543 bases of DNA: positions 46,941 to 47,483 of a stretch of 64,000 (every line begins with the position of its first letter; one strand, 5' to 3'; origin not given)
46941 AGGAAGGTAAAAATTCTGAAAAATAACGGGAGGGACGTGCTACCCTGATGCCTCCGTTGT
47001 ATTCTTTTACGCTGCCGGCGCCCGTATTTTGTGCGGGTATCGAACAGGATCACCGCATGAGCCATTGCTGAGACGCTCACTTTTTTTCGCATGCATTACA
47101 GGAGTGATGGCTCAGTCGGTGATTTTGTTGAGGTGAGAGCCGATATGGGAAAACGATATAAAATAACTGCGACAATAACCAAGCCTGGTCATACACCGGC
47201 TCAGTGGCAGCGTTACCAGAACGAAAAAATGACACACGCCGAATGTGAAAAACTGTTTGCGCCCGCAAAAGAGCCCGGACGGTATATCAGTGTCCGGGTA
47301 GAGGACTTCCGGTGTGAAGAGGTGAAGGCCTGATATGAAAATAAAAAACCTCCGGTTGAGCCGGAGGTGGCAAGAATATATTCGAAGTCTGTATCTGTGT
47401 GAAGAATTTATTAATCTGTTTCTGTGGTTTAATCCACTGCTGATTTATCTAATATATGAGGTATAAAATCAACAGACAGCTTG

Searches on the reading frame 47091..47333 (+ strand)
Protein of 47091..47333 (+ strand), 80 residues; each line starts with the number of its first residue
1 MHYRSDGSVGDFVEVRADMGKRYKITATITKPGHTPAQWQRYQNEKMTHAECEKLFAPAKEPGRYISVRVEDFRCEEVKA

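Call 25: search_protein_families(library=ncbifam, proteins=[window:47091-47333:+], max_evalue=1)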
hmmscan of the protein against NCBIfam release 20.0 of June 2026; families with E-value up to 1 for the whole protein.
window:47091-47333:+ (80 aa): 2 families
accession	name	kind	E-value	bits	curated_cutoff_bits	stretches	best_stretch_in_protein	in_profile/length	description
NF007283.0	PRK09750.1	subfamily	2.6e-21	75.6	92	1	22-79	3-62/67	hypothetical protein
TIGR01422.2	phosphonatase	equivalog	0.15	11.4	220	1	13-58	38-84/251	phosphonoacetaldehyde hydrolase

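Call 26: search_protein_families(library=pfam, proteins=[window:47091-47333:+], max_evalue=1)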
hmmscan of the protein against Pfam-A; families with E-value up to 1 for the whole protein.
window:47091-47333:+ (80 aa): 1 family
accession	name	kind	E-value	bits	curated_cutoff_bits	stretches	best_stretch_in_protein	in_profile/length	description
PF06688.16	DUF1187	-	1.2e-18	67.6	20.7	1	23-79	1-59/61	Protein of unknown function (DUF1187)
